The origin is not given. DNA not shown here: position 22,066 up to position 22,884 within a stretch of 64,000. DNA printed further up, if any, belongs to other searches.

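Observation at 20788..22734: Paralogous small secreted Cys-containing proteins bracket a cytoplasmic nucleotidyltransferase in one tight operon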

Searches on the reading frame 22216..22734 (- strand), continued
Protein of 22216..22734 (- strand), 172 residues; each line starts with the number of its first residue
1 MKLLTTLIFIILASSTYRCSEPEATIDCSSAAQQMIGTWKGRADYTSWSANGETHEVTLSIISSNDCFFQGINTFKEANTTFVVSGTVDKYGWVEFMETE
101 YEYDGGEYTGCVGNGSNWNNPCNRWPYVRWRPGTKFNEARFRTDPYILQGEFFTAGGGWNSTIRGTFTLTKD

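Call 37: search_protein_families(library=pfam, proteins=[L039:6773-7801:+, L039:8455-9246:-, L084:2-940:+, L086:3-605:+, L090:2042-2566:-, L025:3407-3982:-, L025:4592-5329:-, L025:2235-3365:-, L034:2496-4325:+, L034:5496-6077:-], max_evalue=0.001)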
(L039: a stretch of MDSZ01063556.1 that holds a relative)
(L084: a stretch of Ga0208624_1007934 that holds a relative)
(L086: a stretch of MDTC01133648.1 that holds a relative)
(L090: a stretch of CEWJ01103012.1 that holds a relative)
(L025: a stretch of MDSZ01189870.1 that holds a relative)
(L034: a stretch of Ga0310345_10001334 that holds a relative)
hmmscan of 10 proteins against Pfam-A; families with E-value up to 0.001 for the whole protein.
L039:6773-7801:+ (342 aa): 9 families
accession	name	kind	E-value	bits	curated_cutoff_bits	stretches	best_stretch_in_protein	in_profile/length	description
PF16363.11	GDP_Man_Dehyd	-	2.4e-56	192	27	1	5-325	1-330/332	GDP-mannose 4,6 dehydratase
PF01370.27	Epimerase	-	2.5e-54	184.7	20.9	1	4-264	1-240/240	NAD dependent epimerase/dehydratase family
PF01073.25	3Beta_HSD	-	6.9e-22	78.2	22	1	5-260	1-241/280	3-beta hydroxysteroid dehydrogenase/isomerase family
PF02719.21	Polysacc_synt_2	-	4e-17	62.8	20.2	1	4-125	1-128/293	Polysaccharide biosynthesis protein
PF04321.23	RmlD_sub_bind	-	5.3e-12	45.9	27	1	3-167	2-142/287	RmlD substrate binding domain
PF05368.20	NmrA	-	7e-06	26.3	27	0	2-125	3-107/298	NmrA-like family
PF07993.18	NAD_binding_4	-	4.9e-05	23.1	20.1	1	73-165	87-192/258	Male sterility protein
PF00106.31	adh_short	-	6.7e-05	22.9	26.6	1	2-91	1-94/195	short chain dehydrogenase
PF08659.16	KR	-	0.00013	22.4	22.6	1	4-131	3-143/180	KR domain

L039:8455-9246:- (263 aa): 6 families
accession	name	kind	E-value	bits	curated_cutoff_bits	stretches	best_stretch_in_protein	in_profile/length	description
PF01738.24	DLH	-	9.5e-42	143.5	21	1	38-260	2-216/217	Dienelactone hydrolase family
PF00326.27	Peptidase_S9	-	3.5e-10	40.2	22.6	1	69-150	5-81/213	Prolyl oligopeptidase family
PF08840.17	BAAT_C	-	1.2e-07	32.4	20.9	0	117-166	6-55/210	BAAT / Acyl-CoA thioester hydrolase C terminal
PF00561.26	Abhydrolase_1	-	4.5e-05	23.7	25.8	1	52-161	1-98/245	alpha/beta hydrolase fold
PF05448.18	AXE1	-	5.6e-05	22.5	21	1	38-162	70-205/321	Acetyl xylan esterase (AXE1)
PF02230.22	Abhydrolase_2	-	0.00039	20.7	23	1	127-223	101-201/217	Phospholipase/Carboxylesterase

L084:2-940:+ (312 aa): 1 family
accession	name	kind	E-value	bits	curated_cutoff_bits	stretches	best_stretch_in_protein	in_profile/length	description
PF00691.25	OmpA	-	4.6e-18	65.8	27.2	1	211-305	2-98/98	OmpA family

L086:3-605:+ (200 aa): 1 family
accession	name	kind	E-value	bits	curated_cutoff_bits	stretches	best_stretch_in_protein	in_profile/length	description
PF00691.25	OmpA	-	9.5e-19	68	27.2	1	99-193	2-98/98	OmpA family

L090:2042-2566:- (174 aa): 1 family
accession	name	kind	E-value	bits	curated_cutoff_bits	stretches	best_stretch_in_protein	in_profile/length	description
PF16347.10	SGSH_C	-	4.9e-09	36.9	29.3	1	88-124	115-151/154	N-sulphoglucosamine sulphohydrolase, C-terminal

L025:3407-3982:- (191 aa): 1 family
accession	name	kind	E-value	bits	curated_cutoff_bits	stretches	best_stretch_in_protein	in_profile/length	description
PF01914.23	MarC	-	5.7e-36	124.3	23.9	1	6-190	2-203/203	MarC family integral membrane protein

L025:4592-5329:- (245 aa): 1 family
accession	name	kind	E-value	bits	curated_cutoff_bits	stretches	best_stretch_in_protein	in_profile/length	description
PF02678.22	Pirin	-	2.9e-13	50.2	26.1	1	53-118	40-107/108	Pirin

L025:2235-3365:- (376 aa): 1 family
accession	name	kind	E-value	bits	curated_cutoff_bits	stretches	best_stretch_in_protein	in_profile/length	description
PF00144.29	Beta-lactamase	-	3.6e-17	63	27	1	108-356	52-306/329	Beta-lactamase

L034:2496-4325:+ (609 aa): 3 families
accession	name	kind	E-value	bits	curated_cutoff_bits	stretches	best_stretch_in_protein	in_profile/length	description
PF11893.13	DUF3413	-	1.2e-33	116.8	27.1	1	4-237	12-247/248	Domain of unknown function (DUF3413)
PF00884.28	Sulfatase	-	2.5e-33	116.1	25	1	247-525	3-297/301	Sulfatase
PF01663.27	Phosphodiest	-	1.4e-06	28.6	23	0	431-472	184-225/342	Type I phosphodiesterase / nucleotide pyrophosphatase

L034:5496-6077:- (193 aa): 1 family
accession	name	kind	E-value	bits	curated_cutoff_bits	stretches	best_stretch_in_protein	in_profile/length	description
PF07661.19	MORN_2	-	2.6e-22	76.7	29.6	3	142-163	1-22/22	MORN repeat variant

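Call 39: search_dna_similar(query=L080:1136-1543:+, collection=phages, mode=protein, max_evalue=0.00001, max_rows=8)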
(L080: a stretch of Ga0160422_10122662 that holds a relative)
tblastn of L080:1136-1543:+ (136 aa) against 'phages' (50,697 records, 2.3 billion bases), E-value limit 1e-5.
Records with a match: 2658; places in all: 2659; records where one place covers at least 80% of the query: 2654.
Best place of each record, by identity: <60% 2658.
By first word of the organism name: Escherichia 673; Synechococcus 377; Klebsiella 330; Salmonella 199; Vibrio 170; Shigella 89; Aeromonas 80; Acinetobacter 71; Cyanophage 61; Enterobacter 59; and 68 more.
By host as written in the record: - 483; Escherichia coli 280; Klebsiella pneumoniae 115; Synechococcus 107; Synechococcus sp. 38; Escherichia coli O157:H7 38; Salmonella enterica 30; Synechococcus sp. WH7803 28; and 594 more.
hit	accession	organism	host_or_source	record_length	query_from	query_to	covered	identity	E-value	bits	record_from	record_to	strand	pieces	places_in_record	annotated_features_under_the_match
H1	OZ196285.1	Vibrio phage F86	Seawater and oysters mix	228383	5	136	97%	48.1%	3e-31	122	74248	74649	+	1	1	clamp loader of DNA polymerase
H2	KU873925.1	Pseudomonas phage pf16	Pseudomonas putida PpG1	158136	1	136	100%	45.3%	1e-28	114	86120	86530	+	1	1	hypothetical protein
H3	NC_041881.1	Pseudomonas phage pf16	Pseudomonas putida PpG1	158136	1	136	100%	45.3%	1e-28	114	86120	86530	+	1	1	clamp loader of DNA polymerase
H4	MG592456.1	Vibrio phage 1.081.O._10N.286.52.C2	Shewanella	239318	5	136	97%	45.9%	5e-30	118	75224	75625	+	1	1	AAA-type ATPase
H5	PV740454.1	Vibrio phage CZ01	Vibrio natriegens Vmax (CCTCC PV ...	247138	5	136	97%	45.9%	7e-30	118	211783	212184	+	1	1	clamp loader subunit DNA polymerase accessory protein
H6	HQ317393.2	Vibrio phage nt-1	Vibrio natriegens HER1138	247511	5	136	97%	45.9%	9e-30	117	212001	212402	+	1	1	clamp loader subunit DNA polymerase accessory protein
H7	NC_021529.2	Vibrio phage nt-1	Vibrio natriegens HER1138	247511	5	136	97%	45.9%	9e-30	117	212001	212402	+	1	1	clamp loader of DNA polymerase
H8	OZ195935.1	Vibrio phage D484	Seawater and oysters mix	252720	5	136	97%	45.9%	2e-29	117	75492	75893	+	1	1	clamp loader of DNA polymerase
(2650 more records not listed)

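Call 40: search_dna_similar(query=L078:1815-2891:+, collection=phages, mode=protein, max_evalue=0.00001, max_rows=8)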
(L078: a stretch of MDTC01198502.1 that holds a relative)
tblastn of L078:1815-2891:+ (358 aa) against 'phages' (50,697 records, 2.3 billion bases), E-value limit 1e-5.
No match.
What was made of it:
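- Tried and rejected: It has no phage match (call 40).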

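Call 43: find_homologous_proteins(query=A2, max_evalue=0.001)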
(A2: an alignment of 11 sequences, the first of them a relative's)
Query A2 (11 sequences) (169 aa, profile of the alignment): 21 proteins with E <= 0.001 among 664 candidates.
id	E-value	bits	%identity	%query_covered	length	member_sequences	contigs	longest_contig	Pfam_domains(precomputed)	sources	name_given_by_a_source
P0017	4.5e-73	263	35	99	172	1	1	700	-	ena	-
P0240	7.6e-67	242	34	80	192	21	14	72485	-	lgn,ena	-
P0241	1.4e-66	242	41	85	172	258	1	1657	-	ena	-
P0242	3.9e-62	227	32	64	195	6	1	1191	-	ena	-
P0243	1.0e-59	219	39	87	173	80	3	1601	-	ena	-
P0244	2.8e-59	218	26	85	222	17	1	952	-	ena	-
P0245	1.6e-57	212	29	81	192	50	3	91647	-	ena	-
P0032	1.4e-55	206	34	80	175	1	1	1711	-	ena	-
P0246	1.3e-53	199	23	99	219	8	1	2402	-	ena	-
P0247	2.5e-53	198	35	62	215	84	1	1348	-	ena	-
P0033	3.3e-51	191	100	100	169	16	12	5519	-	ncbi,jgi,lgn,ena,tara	tara:strand:- start:362 stop:871 length:510 start_codon:yes stop_codon:yes gene_type:complete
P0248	6.3e-49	184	82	99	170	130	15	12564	-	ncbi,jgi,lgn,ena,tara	tara:strand:+ start:217 stop:729 length:513 start_codon:yes stop_codon:yes gene_type:complete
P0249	1.2e-47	180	73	100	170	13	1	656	-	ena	-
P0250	8.9e-47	177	69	92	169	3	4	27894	-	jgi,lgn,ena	-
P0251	1.7e-46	176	44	66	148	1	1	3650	-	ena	-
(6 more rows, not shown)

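Call 44: find_encoding_contigs(protein=P0245, flank=10000, max_places=2)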
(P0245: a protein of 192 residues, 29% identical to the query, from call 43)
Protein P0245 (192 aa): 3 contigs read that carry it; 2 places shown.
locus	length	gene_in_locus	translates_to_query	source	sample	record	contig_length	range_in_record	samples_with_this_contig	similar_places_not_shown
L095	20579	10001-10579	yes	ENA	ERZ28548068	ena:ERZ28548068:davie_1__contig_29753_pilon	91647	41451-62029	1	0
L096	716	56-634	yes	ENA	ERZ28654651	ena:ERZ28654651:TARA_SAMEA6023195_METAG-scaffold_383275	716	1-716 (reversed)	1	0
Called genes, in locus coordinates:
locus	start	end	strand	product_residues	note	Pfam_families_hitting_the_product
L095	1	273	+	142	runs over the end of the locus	PF00881:Nitroreductase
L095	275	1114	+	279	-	PF02824:TGS, PF07973:tRNA_SAD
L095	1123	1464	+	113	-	PF00587:tRNA-synt_2b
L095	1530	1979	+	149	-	PF00587:tRNA-synt_2b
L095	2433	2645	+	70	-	PF05198:IF3_N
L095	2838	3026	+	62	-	PF01632:Ribosomal_L35p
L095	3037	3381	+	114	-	PF00453:Ribosomal_L20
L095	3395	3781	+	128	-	PF02784:Orn_Arg_deC_N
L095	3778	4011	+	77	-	PF02784:Orn_Arg_deC_N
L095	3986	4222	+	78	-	-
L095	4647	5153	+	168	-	PF00474:SSF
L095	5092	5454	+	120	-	PF00474:SSF (weak)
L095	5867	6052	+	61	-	-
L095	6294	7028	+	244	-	PF02826:2-Hacid_dh_C, PF03446:NAD_binding_2 (weak)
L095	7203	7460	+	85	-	-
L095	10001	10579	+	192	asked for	-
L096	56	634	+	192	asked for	-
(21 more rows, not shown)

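Call 45: find_encoding_contigs(protein=P0240, flank=10000, max_places=2)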
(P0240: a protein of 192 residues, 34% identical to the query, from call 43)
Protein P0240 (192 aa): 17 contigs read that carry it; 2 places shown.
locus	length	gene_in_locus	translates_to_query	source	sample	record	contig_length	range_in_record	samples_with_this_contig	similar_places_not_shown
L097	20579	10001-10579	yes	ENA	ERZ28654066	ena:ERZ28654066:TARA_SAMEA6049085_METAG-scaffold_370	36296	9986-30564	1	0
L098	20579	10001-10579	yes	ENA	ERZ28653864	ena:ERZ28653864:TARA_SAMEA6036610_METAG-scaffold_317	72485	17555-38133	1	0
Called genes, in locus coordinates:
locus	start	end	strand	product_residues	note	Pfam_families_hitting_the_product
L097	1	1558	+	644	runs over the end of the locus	PF02824:TGS, PF07973:tRNA_SAD, PF00587:tRNA-synt_2b, PF03129:HGTP_anticodon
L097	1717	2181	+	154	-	PF05198:IF3_N, PF00707:IF3_C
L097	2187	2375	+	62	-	PF01632:Ribosomal_L35p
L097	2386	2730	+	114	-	PF00453:Ribosomal_L20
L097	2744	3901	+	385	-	PF00278:Orn_DAP_Arg_deC, PF02784:Orn_Arg_deC_N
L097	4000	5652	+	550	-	PF00474:SSF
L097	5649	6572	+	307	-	PF02826:2-Hacid_dh_C, PF03446:NAD_binding_2 (weak)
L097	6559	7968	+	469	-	PF00691:OmpA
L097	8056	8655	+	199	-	-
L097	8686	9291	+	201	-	-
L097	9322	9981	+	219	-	-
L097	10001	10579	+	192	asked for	-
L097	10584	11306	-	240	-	-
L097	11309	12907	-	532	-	PF01019:G_glu_transpept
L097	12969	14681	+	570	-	PF12481:DUF3700, PF13522:GATase_6, PF13537:GATase_7, PF00733:Asn_synthase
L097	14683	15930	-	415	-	PF01053:Cys_Met_Meta_PP, PF00155:Aminotran_1_2 (weak)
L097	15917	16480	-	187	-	-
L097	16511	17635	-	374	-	PF04909:Amidohydro_2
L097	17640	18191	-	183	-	PF11138:DUF2911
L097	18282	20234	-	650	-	PF07661:MORN_2 (faint)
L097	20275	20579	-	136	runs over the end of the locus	-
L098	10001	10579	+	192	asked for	-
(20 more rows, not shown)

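Call 52: search_solved_structures(query=A2, max_evalue=10)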
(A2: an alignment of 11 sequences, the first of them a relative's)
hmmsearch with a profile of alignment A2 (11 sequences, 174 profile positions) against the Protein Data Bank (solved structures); distinct sequences matched with E-value up to 10: 0.
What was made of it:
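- On Calycin superfamily (lipocalin / avidin / nitrobindin-like barrels): A PDB profile search gave 0 hits at E <= 10 (call 52).
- Tried and rejected: A PDB sequence-profile search gave 0 hits (call 52).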

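Call 53: fold_search(model_id=the predicted structure, library=viral)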
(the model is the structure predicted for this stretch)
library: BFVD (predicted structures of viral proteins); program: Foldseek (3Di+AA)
matches with E <= 10: 748; with E <= 0.001: 0
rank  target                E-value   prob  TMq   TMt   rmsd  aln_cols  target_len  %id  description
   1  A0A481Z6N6            2.0e-03  1.00  0.46  0.40   7.4       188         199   13  Transmembrane protein [Pithovirus LCPAC202]
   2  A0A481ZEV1            3.4e-03  1.00  0.42  0.45   4.7       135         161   12  Uncharacterized protein [Pithovirus LCPAC406]
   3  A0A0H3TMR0            3.6e-03  1.00  0.41  0.45  10.3       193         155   13  (no name in the UniProt tables at hand)
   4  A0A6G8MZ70            3.6e-03  0.98  0.36  0.31  16.4       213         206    8  Uncharacterized protein [Cedratvirus kamchatka]
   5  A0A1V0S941            8.6e-03  1.00  0.41  0.45   5.5       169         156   11  Uncharacterized protein [Catovirus CTV1]
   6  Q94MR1                1.9e-02  0.87  0.31  0.36  13.2       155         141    9  p58 [Myxococcus phage Mx8]
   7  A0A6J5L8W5            2.2e-02  0.90  0.36  0.35  13.4       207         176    8  Uncharacterized protein [uncultured Caudovirales phage]
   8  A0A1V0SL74            3.5e-02  0.30  0.22  0.18  22.2       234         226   13  Uncharacterized protein [Klosneuvirus KNV1]
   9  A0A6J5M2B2            4.1e-02  0.99  0.46  0.52   6.1       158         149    9  Uncharacterized protein [uncultured Caudovirales phage]
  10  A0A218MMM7            4.4e-02  0.98  0.44  0.52  13.6       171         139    6  Uncharacterized protein [uncultured virus]
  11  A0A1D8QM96            4.4e-02  0.09  0.16  0.08  14.7       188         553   11  Protein fiber 2 [Pigeon adenovirus 2]
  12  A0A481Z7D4            4.9e-02  0.97  0.42  0.50  14.3       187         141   12  Avidin family protein [Pithovirus LCPAC201]
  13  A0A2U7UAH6            7.1e-02  0.89  0.45  0.34  15.1       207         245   12  Uncharacterized protein [Pandoravirus quercus]
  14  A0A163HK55            8.3e-02  0.14  0.20  0.12  13.9       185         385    9  Fiber [Bat mastadenovirus WIV10]
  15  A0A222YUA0            9.8e-02  0.72  0.37  0.40  16.4       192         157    9  (no name in the UniProt tables at hand)
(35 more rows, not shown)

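Call 54: search_protein_families(library=padloc, proteins=[window:22216-22734:-, L078:5001-5504:+, P0240], max_evalue=0.01)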
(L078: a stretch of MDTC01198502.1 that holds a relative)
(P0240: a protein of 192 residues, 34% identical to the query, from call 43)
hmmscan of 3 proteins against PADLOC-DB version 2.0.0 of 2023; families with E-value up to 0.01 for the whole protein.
window:22216-22734:- (172 aa): 0 families

L078:5001-5504:+ (167 aa): 0 families

P0240 (192 aa): 0 families

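Call 55: search_protein_families(library=ncbifam, proteins=[L039:6773-7801:+, L039:5849-6757:+, L097:6559-7968:+, L097:10584-11306:-], max_evalue=0.00001)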
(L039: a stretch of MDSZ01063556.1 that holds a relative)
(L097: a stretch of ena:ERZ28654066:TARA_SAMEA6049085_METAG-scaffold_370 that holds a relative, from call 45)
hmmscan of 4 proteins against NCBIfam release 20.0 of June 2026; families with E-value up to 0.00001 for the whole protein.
L039:6773-7801:+ (342 aa): 20 families
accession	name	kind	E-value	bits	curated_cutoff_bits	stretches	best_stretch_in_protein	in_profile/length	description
TIGR01179.1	galE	equivalog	1.8e-124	414.9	262.3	1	3-336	1-330/332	UDP-glucose 4-epimerase GalE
NF007956.0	PRK10675.1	subfamily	8.2e-111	370.4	394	1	3-333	2-331/338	UDP-glucose 4-epimerase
TIGR01181.1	dTDP_gluc_dehyt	equivalog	2.5e-38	132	365.1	1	3-339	1-319/321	dTDP-glucose 4,6-dehydratase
TIGR04180.1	EDH_00030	hypoth_equivalog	8.3e-31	107.1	475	1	4-318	1-296/297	NAD-dependent 4,6-dehydratase LegB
TIGR02197.1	heptose_epim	equivalog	3e-28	98.9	274.6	1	4-309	1-286/316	ADP-glyceromanno-heptose 6-epimerase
NF011728.1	PRK15181.1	equivalog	6.1e-26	91.2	760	1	2-336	16-342/348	Vi polysaccharide biosynthesis UDP-N-acetylglucosaminuronic acid C-4 epimerase TviC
NF007582.0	PRK10217.1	equivalog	3.7e-19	69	698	1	1-335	1-335/355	dTDP-glucose 4,6-dehydratase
NF007490.0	PRK10084.1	subfamily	6.4e-19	68.1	649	1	3-335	2-338/361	dTDP-glucose 4,6-dehydratase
TIGR02622.1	CDP_4_6_dhtase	equivalog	7.8e-18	64.7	278.45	1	2-337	5-336/352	CDP-glucose 4,6-dehydratase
NF043036.1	ErythonDh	equivalog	1.1e-14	54.4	325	1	3-166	2-165/321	D-erythronate dehydrogenase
NF047922.1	GDPFucSynFcl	equivalog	4.4e-14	52.6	500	1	57-336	36-306/308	GDP-L-fucose synthase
TIGR01472.1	gmd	equivalog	1.2e-11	44.4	415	1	2-296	1-283/342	GDP-mannose 4,6-dehydratase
NF042423.1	oxyalk_red_Shew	equivalog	3.2e-11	42.9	580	1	2-188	9-181/331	2-alkyl-3-oxoalkanoate reductase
NF008872.0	PRK11908.1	equivalog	9.8e-11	41.3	294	1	1-289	1-278/349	bifunctional UDP-4-keto-pentose/UDP-xylose synthase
TIGR03589.1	PseB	equivalog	2.3e-10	39.9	407.75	1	2-125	5-125/324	UDP-N-acetylglucosamine 4,6-dehydratase (inverting)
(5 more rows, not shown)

L039:5849-6757:+ (302 aa): 0 families

L097:6559-7968:+ (469 aa): 36 families (the best 25 are shown)
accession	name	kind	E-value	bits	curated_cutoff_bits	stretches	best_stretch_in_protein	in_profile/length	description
NF053611.1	YiaD_Gzip_OmpA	equivalog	1.4e-28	100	175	1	361-468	99-206/206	YiaD family glycine zipper/OmpA-like lipoprotein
NF052230.1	T9SS_PorE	exception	5.6e-23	81.1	600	2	362-450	513-601/648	PorE family type IX secretion system protein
NF053612.1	anchor_PA1041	equivalog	7.7e-19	68.6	250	1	363-469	130-236/236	PA1041 family peptidoglycan-binding anchor lipoprotein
TIGR03350.1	type_VI_ompA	equivalog_domain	2.8e-18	66.2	139.8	1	362-468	28-137/137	type VI secretion system protein TssL, long form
TIGR02802.1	Pal_lipo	equivalog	9.2e-18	64.3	125.35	1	367-467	3-103/104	peptidoglycan-associated lipoprotein Pal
NF053607.1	CHU_0125_OmpA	equivalog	1.4e-17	63.5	620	1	349-465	516-633/639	CHU_0125 family OmpA-like outer membrane integrity protein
NF053585.1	OMP_LP_YfiB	equivalog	5.2e-17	62.2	128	1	362-468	54-160/163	outer membrane lipoprotein YfiB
NF053613.1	OMP_toxin_LptF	equivalog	1.5e-16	60.9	400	1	365-468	142-245/256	lipotoxin F family OmpA-related lipoprotein LptF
NF006541.1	PRK09038.1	equivalog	2.4e-16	60.1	283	1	359-468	136-248/253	flagellar motor protein MotD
NF006508.0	PRK08944.1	subfamily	7e-16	58.3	259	1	362-469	177-288/304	MotB family protein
TIGR03789.1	pdsO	hypoth_equivalog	7.7e-16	58.5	152.2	1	361-466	136-241/243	sortase-associated OmpA-like protein PdsO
NF045787.1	OmpABordt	equivalog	2.5e-15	56.7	200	1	371-468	92-189/194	outer membrane protein OmpA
NF033763.1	exchanger_TraB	exception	4e-15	54.8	700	1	368-468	396-497/522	outer membrane exchange protein TraB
NF007804.1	PRK10510.1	equivalog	4.9e-14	52.2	307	1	363-467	111-215/219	OmpA family lipoprotein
NF006285.1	PRK08457.1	equivalog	2.4e-13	50.5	250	1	361-468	119-230/253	flagellar motor protein MotB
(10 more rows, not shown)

L097:10584-11306:- (240 aa): 0 families
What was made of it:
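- In the divergent L039 lineage the small genes still precede NT, and GalE follows it (TIGR01179, 414.9 bits; call 55).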
